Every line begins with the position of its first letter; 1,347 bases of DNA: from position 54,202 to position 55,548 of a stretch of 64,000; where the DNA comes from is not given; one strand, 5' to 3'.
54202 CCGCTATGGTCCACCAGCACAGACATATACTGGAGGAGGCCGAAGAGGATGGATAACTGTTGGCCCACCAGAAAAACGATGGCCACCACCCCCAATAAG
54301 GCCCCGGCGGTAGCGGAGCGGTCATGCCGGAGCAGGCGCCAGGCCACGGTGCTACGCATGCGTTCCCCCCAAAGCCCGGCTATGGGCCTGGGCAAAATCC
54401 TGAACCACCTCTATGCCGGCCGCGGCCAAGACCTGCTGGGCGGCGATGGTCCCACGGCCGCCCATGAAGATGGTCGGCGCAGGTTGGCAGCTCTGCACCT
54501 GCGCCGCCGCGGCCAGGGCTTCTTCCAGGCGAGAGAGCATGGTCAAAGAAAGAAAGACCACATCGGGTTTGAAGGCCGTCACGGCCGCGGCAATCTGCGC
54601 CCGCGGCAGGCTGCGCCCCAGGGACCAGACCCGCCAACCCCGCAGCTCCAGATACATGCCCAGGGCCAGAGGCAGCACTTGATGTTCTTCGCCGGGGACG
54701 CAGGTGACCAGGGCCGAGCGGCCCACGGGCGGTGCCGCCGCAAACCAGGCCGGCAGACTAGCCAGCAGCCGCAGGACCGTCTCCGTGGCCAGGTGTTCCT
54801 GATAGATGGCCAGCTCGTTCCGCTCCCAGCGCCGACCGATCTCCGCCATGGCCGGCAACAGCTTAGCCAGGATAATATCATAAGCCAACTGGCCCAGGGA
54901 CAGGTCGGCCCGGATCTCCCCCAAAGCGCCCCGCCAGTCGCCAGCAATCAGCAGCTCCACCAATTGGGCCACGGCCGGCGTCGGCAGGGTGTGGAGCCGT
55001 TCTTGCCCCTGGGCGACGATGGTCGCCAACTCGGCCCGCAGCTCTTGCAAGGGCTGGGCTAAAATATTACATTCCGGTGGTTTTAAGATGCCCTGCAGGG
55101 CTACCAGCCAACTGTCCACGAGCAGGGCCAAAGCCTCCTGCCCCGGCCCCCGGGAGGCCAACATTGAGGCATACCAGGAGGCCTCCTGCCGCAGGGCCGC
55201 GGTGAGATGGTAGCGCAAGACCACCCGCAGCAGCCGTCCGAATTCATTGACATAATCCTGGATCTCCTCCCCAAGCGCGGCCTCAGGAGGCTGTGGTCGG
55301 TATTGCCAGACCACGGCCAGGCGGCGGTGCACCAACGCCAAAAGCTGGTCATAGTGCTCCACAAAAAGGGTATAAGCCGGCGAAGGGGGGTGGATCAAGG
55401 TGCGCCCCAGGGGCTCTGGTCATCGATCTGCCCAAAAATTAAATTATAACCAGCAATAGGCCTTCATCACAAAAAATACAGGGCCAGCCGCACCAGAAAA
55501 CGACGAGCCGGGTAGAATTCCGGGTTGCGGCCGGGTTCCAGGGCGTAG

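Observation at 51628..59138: Tightly coupled five-gene cluster: FecR-TPR-barrel giant, orphan B12-binding sensor module and a DevCAB-like ABC exporter without a TolC gene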

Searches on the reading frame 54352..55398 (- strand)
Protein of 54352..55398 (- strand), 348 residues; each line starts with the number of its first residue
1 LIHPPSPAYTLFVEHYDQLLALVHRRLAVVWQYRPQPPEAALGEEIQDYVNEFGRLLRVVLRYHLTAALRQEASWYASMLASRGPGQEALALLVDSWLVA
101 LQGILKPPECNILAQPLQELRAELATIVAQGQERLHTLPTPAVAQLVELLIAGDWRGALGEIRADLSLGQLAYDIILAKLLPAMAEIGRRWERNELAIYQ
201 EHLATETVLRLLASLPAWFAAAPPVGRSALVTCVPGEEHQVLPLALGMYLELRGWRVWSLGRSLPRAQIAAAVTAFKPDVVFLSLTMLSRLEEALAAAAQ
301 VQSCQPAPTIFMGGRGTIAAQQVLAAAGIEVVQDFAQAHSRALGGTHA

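Call 3: search_protein_families(library=pfam, proteins=[window:54352-55398:-], max_evalue=0.1)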
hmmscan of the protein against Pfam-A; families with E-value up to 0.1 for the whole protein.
window:54352-55398:- (348 aa): 2 families
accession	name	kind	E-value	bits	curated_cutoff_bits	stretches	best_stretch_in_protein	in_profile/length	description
PF02310.24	B12-binding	-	2.7e-12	47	32.1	1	228-330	2-106/121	B12 binding domain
PF02607.22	B12-binding_2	-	6.7e-12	45.9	23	1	144-213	3-71/74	B12 binding domain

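Call 4: search_protein_families(library=ncbifam, proteins=[window:54352-55398:-], max_evalue=0.1)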
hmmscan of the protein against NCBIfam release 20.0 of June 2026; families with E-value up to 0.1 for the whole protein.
window:54352-55398:- (348 aa): 6 families
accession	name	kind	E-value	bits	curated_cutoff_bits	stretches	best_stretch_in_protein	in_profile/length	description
NF052513.1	TransRegCarH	equivalog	6e-13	48.7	400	1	139-334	80-266/274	HTH-type transcriptional repressor CarH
NF047996.1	corrin_MtgC_2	exception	4.1e-09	36.2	370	1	150-294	12-157/212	glycine betaine-specific corrinoid protein MtgC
NF041607.1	dimeth_corrin_MtbC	equivalog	0.0014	18.2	350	1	172-292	26-148/203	dimethylamine corrinoid protein MtbC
TIGR04367.1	HpnR_B12_rSAM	equivalog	0.005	15.4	650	1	269-327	52-111/490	hopanoid C-3 methylase HpnR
TIGR02370.1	pyl_corrinoid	subfamily_domain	0.025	13.9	215.3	1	169-289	25-147/197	methyltransferase cognate corrinoid protein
NF040669.1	MtaC2_Meth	equivalog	0.027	13.8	450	1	150-289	50-189/267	methanol--corrinoid protein MtaC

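Call 13: find_homologous_proteins(query=window:54355-55398:-, max_evalue=0.00001)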
Query window:54355-55398:- (348 aa): 102 proteins with E <= 0.00001 among 8000 candidates.
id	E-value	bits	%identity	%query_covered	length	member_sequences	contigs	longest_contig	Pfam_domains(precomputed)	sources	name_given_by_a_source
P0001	5.7e-221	751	100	100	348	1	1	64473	PF02607.23,PF02310.25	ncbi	-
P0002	2.1e-173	595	81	99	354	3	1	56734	PF02607.23,PF02310.25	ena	-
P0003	7.6e-123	428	61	99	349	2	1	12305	PF02607.23,PF02310.25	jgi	jgi:methanogenic corrinoid protein MtbC1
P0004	4.4e-116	406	58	99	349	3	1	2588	PF02607.23,PF02310.25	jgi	jgi:methanogenic corrinoid protein MtbC1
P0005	9.0e-115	402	58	99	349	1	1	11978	PF02607.23,PF02310.25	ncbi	-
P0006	9.1e-114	399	66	86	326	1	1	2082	PF02607.23,PF02310.25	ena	-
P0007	1.5e-104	368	53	99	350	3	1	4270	PF02607.23,PF02310.25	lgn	-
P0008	2.7e-103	364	52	99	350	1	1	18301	PF02607.23,PF02310.25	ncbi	-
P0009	5.3e-101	357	52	100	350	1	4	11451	PF02607.23,PF02310.25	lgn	-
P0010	1.9e-100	355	52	98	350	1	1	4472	PF02607.23,PF02310.25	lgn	-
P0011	2.0e-98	348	55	98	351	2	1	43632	PF02607.23,PF02310.25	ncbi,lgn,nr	ncbi:MAG: cobalamin-dependent protein [Syntrophobacterales bacterium]|nr:cobalamin-dependent protein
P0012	2.5e-98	348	52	97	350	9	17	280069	PF02607.23,PF02310.25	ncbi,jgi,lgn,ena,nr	ncbi:MAG: hypothetical protein GX575_12790 [Candidatus Anammoximicrobium sp.]|nr:hypothetical protei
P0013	6.8e-98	346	52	99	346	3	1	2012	PF02607.23,PF02310.25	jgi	jgi:methanogenic corrinoid protein MtbC1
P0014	1.1e-97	346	50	97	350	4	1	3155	PF02607.23,PF02310.25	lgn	-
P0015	2.1e-97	345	49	99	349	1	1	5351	PF02607.23,PF02310.25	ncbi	-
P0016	1.8e-96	342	51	98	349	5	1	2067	PF02607.23,PF02310.25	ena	-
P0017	3.0e-95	338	51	99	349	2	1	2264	PF02607.23,PF02310.25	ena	-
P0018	4.1e-95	337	51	99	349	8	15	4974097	PF02607.23,PF02310.25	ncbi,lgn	ncbi:MAG: cobalamin B12-binding domain-containing protein [Thermoguttaceae bacterium]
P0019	6.8e-95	337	50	95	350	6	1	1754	PF02607.23,PF02310.25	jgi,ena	-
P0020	9.1e-95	336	50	96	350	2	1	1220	PF02607.23,PF02310.25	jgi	-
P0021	1.8e-94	335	51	96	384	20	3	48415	PF02607.23,PF02310.25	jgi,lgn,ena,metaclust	metaclust:\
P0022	2.0e-94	335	50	97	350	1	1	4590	PF02607.23,PF02310.25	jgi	jgi:methanogenic corrinoid protein MtbC1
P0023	2.1e-94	335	47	97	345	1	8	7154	PF02607.23,PF02310.25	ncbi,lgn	-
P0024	3.3e-94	334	51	98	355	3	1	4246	PF02607.23,PF02310.25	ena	-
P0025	6.2e-94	333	50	97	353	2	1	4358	PF02607.23,PF02310.25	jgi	jgi:methanogenic corrinoid protein MtbC1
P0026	1.2e-93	332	46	97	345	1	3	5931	PF02607.23,PF02310.25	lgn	-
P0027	1.4e-93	332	46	97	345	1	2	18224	PF02607.23,PF02310.25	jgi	-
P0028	1.5e-92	329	51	95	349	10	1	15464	PF02607.23,PF02310.25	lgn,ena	-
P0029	1.8e-92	329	46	97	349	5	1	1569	PF02607.23,PF02310.25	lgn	-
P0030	7.9e-91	323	47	97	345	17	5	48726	PF02607.23,PF02310.25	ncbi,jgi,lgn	-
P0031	8.0e-91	323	47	97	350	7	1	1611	PF02607.23,PF02310.25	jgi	jgi:methanogenic corrinoid protein MtbC1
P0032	1.0e-90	323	51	96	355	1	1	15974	PF02607.23,PF02310.25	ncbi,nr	ncbi:MAG: B12-binding domain-containing protein [Verrucomicrobiota bacterium]|nr:B12-binding domain-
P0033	7.0e-90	320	47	96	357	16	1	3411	PF02607.23,PF02310.25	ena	-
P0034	1.1e-89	319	46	97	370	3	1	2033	PF02607.23,PF02310.25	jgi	jgi:methanogenic corrinoid protein MtbC1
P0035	4.1e-89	318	50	85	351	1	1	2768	PF02607.23,PF02310.25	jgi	jgi:MerR family transcriptional regulator, light-induced transcriptional regulator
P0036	6.5e-89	317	46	95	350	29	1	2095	PF02607.23,PF02310.25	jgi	-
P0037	2.5e-88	315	45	97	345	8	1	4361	PF02607.23,PF02310.25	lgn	-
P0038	4.4e-88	314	45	98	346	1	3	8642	PF02607.23,PF02310.25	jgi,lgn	jgi:methanogenic corrinoid protein MtbC1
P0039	5.2e-88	314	48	97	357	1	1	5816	PF02607.23,PF02310.25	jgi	jgi:methanogenic corrinoid protein MtbC1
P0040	5.6e-88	314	47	97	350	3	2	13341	PF02607.23,PF02310.25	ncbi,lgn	-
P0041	7.7e-88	313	47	97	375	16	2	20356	PF02607.23,PF02310.25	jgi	jgi:methanogenic corrinoid protein MtbC1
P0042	1.1e-87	313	46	98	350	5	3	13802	PF02607.23,PF02310.25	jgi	jgi:methanogenic corrinoid protein MtbC1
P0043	2.2e-87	312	45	97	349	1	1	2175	PF02607.23,PF02310.25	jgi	jgi:methanogenic corrinoid protein MtbC1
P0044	7.1e-87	310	47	97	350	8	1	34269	PF02607.23,PF02310.25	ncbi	-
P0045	1.2e-86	310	47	97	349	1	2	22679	PF02607.23,PF02310.25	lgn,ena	-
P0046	1.3e-86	309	45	95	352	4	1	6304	PF02607.23,PF02310.25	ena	-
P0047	1.6e-85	306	47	95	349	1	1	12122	PF02607.23,PF02310.25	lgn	-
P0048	2.7e-85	305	45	97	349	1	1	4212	PF02607.23,PF02310.25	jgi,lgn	-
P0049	7.9e-85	304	44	97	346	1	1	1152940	PF02607.23,PF02310.25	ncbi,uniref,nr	ncbi:cobalamin B12-binding domain protein [Candidatus Vecturithrix granuli]|uniref:Cobalamin B12-bin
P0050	1.8e-84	302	47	99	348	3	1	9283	PF02607.23,PF02310.25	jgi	-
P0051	2.3e-84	302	47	97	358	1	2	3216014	PF02607.23,PF02310.25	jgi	jgi:methanogenic corrinoid protein MtbC1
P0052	3.0e-84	302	48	98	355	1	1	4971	PF02607.23,PF02310.25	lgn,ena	-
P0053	3.8e-84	301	48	97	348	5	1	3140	PF02607.23,PF02310.25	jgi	jgi:methanogenic corrinoid protein MtbC1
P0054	4.0e-84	301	46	95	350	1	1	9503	PF02607.23,PF02310.25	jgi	jgi:methanogenic corrinoid protein MtbC1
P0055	5.0e-84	301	47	96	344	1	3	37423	PF02607.23,PF02310.25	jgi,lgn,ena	-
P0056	7.4e-83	297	48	99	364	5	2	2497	PF02607.23,PF02310.25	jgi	-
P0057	1.4e-82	296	47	97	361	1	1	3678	PF02607.23,PF02310.25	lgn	-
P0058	1.8e-82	296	48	97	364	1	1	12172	PF02607.23,PF02310.25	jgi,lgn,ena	-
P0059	2.1e-82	296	46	96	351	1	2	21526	PF02607.23,PF02310.25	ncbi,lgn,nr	ncbi:MAG: B12-binding domain-containing protein [Acidobacteria bacterium]|nr:B12-binding domain-cont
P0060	2.9e-82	295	48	99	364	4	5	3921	PF02607.23,PF02310.25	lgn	-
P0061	3.8e-82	295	49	96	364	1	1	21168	PF02607.23,PF02310.25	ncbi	-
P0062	7.7e-82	294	47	97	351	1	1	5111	PF02607.23,PF02310.25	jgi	jgi:methanogenic corrinoid protein MtbC1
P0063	1.0e-80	290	47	95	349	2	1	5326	PF02607.23,PF02310.25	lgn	-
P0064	1.9e-80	289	44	98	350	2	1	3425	PF02607.23,PF02310.25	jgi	-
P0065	2.3e-80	289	44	96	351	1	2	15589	PF02607.23,PF02310.25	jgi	-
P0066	2.5e-80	289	48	98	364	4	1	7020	PF02607.23,PF02310.25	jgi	-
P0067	5.1e-80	288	45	99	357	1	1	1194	PF02607.23,PF02310.25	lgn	-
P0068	1.0e-79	287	44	97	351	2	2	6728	PF02607.23,PF02310.25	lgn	-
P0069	1.9e-79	286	45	94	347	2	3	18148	PF02607.23,PF02310.25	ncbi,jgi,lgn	-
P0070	5.0e-79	284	44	97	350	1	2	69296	PF02607.23,PF02310.25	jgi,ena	-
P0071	8.2e-79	284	47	98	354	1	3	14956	PF02607.23,PF02310.25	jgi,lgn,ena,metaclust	metaclust:\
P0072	8.8e-79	284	44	96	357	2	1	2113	PF02607.23,PF02310.25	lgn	-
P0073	1.1e-78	283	44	97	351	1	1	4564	PF02607.23,PF02310.25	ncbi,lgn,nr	ncbi:MAG: B12-binding domain-containing protein [Sedimentisphaerales bacterium]|nr:B12-binding domai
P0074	1.7e-78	283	47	96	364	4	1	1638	PF02607.23,PF02310.25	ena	-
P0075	1.9e-78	283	44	97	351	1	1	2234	PF02607.23,PF02310.25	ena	-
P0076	7.6e-78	281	48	98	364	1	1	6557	PF02607.23,PF02310.25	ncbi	ncbi:MAG: cobalamin B12-binding domain-containing protein [Phycisphaerae bacterium]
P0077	8.1e-78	280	43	95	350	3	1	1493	PF02607.23,PF02310.25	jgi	-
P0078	8.2e-78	280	44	92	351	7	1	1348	PF02607.23,PF02310.25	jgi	jgi:methanogenic corrinoid protein MtbC1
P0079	1.1e-77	280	44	99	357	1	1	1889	PF02607.23,PF02310.25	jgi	-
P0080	4.2e-77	278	43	94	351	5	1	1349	PF02607.23,PF02310.25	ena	-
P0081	2.0e-76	276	43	96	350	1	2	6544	PF02607.23,PF02310.25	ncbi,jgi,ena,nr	ncbi:MAG TPA: hypothetical protein ENN79_08460 [Desulfobacteraceae bacterium]|nr:hypothetical protei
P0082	1.2e-75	273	44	98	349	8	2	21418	PF02607.23,PF02310.25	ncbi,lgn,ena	-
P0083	1.2e-75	273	43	97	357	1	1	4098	PF02607.23,PF02310.25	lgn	-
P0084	1.5e-74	270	44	91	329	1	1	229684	PF02607.23,PF02310.25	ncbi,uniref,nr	ncbi:cobalamin B12-binding domain-containing protein [Desulfobulbus alkaliphilus]|uniref:cobalamin B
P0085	1.5e-73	266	42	97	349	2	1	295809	PF02607.23,PF02310.25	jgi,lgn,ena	-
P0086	2.3e-73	266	43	96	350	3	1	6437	PF02607.23,PF02310.25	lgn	-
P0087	5.1e-73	265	43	96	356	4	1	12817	PF02607.23,PF02310.25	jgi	-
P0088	2.2e-71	259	42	97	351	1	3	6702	PF02607.23,PF02310.25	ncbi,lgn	-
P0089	1.5e-65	240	47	73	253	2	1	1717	PF02607.23,PF02310.25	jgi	jgi:methanogenic corrinoid protein MtbC1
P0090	2.8e-63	233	40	97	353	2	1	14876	PF02607.23,PF02310.25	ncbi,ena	-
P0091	2.1e-62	230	46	77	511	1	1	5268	PF02607.23,PF02687.28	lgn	-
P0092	5.3e-62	228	38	97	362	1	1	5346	PF02607.23,PF02310.25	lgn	-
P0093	1.5e-58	217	50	61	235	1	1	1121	PF02607.23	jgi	jgi:hypothetical protein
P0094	5.6e-57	212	47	74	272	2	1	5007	PF02607.23,PF02310.25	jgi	jgi:methanogenic corrinoid protein MtbC1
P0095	1.0e-52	198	51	57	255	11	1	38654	PF02607.23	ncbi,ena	-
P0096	4.3e-46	176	48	66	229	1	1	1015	PF02607.23,PF02310.25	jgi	jgi:methanogenic corrinoid protein MtbC1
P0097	2.1e-39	154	53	43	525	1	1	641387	PF02607.23,PF02687.28,PF02310.25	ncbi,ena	-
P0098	1.3e-35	142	54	42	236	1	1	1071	PF02607.23,PF02310.25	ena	-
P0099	1.3e-11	63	38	34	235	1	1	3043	PF02607.23,PF02310.25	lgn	-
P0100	4.7e-11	61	33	50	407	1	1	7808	PF02607.23,PF14417.13,PF02310.25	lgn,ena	-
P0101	2.3e-8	52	29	45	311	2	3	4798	PF00376.30,PF13411.13,PF02607.23,PF02310.25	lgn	-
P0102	2.9e-8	52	31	53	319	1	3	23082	PF00376.30,PF13411.13,PF02607.23,PF02310.25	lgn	-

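Call 14: find_encoding_contigs(protein=P0018, flank=10000, max_places=2)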
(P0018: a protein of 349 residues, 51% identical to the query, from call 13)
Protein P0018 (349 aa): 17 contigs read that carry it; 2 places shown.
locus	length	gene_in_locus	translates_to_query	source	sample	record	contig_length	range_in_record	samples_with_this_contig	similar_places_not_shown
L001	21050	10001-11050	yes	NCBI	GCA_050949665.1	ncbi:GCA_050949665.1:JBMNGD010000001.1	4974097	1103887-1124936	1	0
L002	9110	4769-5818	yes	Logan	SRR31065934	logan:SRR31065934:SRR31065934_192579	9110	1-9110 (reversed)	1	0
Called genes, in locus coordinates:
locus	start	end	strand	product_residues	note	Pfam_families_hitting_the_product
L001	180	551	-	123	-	-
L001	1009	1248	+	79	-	PF09360:zf-CDGSH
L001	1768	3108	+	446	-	PF00078:RVT_1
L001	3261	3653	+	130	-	-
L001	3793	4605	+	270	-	PF06966:DUF1295, PF02544:Steroid_dh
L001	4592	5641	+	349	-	PF02353:CMAS, PF05175:MTS, PF13489:Methyltransf_23, PF13649:Methyltransf_25, PF13847:Methyltransf_31, PF08241:Methyltransf_11, PF08242:Methyltransf_12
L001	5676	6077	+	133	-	PF09945:DUF2177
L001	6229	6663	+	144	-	PF01475:FUR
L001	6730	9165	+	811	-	PF00141:peroxidase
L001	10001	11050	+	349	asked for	PF02607:B12-binding_2, PF02310:B12-binding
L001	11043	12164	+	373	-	PF12704:MacB_PCD, PF02687:FtsX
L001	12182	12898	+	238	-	PF00005:ABC_tran, PF02463:SMC_N (faint), PF13304:AAA_21 (faint)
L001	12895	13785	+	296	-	-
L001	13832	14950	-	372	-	PF02353:CMAS, PF13489:Methyltransf_23 (weak), PF08241:Methyltransf_11, PF08242:Methyltransf_12 (weak), PF13649:Methyltransf_25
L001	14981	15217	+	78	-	-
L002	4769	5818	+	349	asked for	PF02607:B12-binding_2, PF02310:B12-binding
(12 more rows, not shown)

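Call 15: find_encoding_contigs(protein=P0049, flank=10000, max_places=2)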
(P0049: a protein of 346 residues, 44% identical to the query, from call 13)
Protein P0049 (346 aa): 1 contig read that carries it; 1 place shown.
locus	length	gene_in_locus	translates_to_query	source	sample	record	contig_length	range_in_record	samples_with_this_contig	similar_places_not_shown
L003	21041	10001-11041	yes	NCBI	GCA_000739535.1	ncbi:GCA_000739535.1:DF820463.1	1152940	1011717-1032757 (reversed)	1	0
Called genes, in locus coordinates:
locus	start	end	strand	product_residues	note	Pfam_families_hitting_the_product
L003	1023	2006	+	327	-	-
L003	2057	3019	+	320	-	PF03783:CsgG, PF17680:FlgO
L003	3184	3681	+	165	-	-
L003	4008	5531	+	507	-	PF16565:MIT_C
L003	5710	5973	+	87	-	-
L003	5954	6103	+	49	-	-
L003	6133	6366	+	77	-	-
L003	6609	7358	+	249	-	-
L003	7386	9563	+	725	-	PF01170:UPF0020 (faint), PF01555:N6_N4_Mtase (weak)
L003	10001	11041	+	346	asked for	PF02607:B12-binding_2, PF02310:B12-binding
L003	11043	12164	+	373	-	PF02687:FtsX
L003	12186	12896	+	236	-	PF00005:ABC_tran, PF02463:SMC_N (weak), PF13304:AAA_21 (faint)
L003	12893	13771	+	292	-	PF25973:BSH_CzcB (faint), PF25984:BSH_YknX (weak)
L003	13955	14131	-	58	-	-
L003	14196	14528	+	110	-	PF06296:RelE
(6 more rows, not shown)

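Call 16: find_encoding_contigs(protein=P0084, flank=10000, max_places=2)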
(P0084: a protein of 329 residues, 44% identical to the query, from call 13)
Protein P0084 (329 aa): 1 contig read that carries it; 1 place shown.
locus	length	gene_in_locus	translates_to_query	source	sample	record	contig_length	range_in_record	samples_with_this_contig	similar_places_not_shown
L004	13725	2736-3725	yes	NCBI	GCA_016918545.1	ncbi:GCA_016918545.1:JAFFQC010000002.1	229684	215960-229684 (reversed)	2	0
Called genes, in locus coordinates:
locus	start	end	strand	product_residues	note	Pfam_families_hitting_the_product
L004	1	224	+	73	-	?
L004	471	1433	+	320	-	PF20434:BD-FAE, PF07859:Abhydrolase_3, PF00326:Peptidase_S9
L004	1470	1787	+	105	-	PF09864:MliC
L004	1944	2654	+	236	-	PF01135:PCMT, PF01209:Ubie_methyltran, PF08704:GCD14 (weak), PF13489:Methyltransf_23, PF13649:Methyltransf_25, PF13847:Methyltransf_31, PF08241:Methyltransf_11, PF08242:Methyltransf_12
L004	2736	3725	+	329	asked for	PF02607:B12-binding_2, PF02310:B12-binding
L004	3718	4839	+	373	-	PF02687:FtsX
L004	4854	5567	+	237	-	PF00005:ABC_tran, PF02463:SMC_N (faint), PF13304:AAA_21 (faint)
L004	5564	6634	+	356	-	-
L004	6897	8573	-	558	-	PF06826:Asp-Al_Ex, PF02080:TrkA_C, PF06826:Asp-Al_Ex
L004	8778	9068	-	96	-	PF03956:Lys_export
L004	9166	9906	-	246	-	PF02463:SMC_N (weak), PF00005:ABC_tran, PF13175:AAA_15 (weak), PF13304:AAA_21 (faint)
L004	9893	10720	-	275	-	PF00528:BPD_transp_1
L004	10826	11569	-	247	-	PF00497:SBP_bac_3, PF10613:Lig_chan-Glu_bd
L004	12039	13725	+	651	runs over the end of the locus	PF13191:AAA_16 (faint), PF13481:AAA_25 (faint), PF20720:nSTAND3 (weak), PF00004:AAA (faint), PF07728:AAA_5 (faint), PF16575:CLP1_P (weak), PF00753:Lactamase_B (faint), PF12706:Lactamase_B_2 (weak)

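Call 18: find_encoding_contigs(protein=P0002, flank=10000, max_places=1)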
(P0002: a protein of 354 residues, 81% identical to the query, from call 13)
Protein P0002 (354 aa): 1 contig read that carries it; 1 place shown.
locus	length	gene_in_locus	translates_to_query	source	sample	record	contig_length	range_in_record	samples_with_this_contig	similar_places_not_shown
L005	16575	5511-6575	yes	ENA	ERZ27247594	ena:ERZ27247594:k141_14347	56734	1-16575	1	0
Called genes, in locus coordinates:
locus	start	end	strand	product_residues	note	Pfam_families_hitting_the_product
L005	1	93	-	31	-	?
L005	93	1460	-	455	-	PF07969:Amidohydro_3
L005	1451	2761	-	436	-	-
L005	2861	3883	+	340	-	PF01075:Glyco_transf_9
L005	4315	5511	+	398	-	PF01053:Cys_Met_Meta_PP, PF01212:Beta_elim_lyase (weak), PF00155:Aminotran_1_2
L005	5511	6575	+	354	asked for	PF02607:B12-binding_2, PF02310:B12-binding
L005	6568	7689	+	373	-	PF12704:MacB_PCD, PF02687:FtsX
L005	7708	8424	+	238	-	PF00005:ABC_tran, PF02463:SMC_N (faint), PF13304:AAA_21 (faint)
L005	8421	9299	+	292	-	-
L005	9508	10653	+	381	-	PF00266:Aminotran_5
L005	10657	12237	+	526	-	PF00389:2-Hacid_dh, PF02826:2-Hacid_dh_C, PF19304:PGDH_inter, PF01842:ACT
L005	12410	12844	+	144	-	PF08899:DUF1844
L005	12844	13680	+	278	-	PF00288:GHMP_kinases_N, PF08544:GHMP_kinases_C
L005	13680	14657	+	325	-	PF13793:Pribosyltran_N, PF00156:Pribosyltran, PF14572:Pribosyl_synth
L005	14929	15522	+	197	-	PF01195:Pept_tRNA_hydro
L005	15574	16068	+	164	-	-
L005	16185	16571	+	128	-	PF11399:DUF3192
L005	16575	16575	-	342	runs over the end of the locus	PF21016:RlmN_N, PF04055:Radical_SAM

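Call 19: find_encoding_contigs(protein=P0003, flank=10000, max_places=1)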
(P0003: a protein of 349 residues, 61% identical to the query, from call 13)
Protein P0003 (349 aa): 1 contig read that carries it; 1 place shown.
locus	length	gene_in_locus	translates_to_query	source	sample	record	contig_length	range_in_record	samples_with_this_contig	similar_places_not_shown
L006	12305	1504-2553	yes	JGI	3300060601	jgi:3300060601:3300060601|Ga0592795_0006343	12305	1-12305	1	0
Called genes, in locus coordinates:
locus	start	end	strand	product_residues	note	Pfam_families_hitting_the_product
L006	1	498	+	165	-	?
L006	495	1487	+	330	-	PF01073:3Beta_HSD (weak), PF01370:Epimerase, PF02719:Polysacc_synt_2 (faint), PF04321:RmlD_sub_bind, PF16363:GDP_Man_Dehyd, PF07993:NAD_binding_4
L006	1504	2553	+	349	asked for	PF02607:B12-binding_2, PF02310:B12-binding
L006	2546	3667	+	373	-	PF12704:MacB_PCD (weak), PF02687:FtsX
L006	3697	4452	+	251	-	PF00005:ABC_tran, PF02463:SMC_N (faint), PF13304:AAA_21 (faint)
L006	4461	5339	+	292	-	-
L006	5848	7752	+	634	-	PF02931:Neur_chan_LBD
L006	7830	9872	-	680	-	PF00723:Glyco_hydro_15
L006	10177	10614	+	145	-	PF18905:DUF5661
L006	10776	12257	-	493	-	PF04244:DPRP, PF03441:FAD_binding_7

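Call 20: find_encoding_contigs(protein=P0011, flank=10000, max_places=1)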
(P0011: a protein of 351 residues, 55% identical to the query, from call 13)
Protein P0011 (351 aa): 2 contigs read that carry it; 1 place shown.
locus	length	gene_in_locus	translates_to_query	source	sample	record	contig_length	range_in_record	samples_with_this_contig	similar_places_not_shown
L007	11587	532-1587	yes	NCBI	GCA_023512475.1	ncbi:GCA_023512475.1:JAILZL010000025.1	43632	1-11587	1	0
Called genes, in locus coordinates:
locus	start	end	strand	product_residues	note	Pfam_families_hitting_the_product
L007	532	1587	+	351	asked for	PF02607:B12-binding_2, PF02310:B12-binding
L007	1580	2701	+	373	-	PF02687:FtsX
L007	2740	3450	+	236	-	PF00005:ABC_tran, PF02463:SMC_N (faint), PF13304:AAA_21 (faint)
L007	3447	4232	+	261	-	PF25919:BSH_CusB (faint), PF25893:HH_CzcB (weak)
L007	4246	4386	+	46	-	-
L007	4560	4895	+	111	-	-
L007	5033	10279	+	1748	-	PF13401:AAA_22 (faint)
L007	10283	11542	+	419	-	-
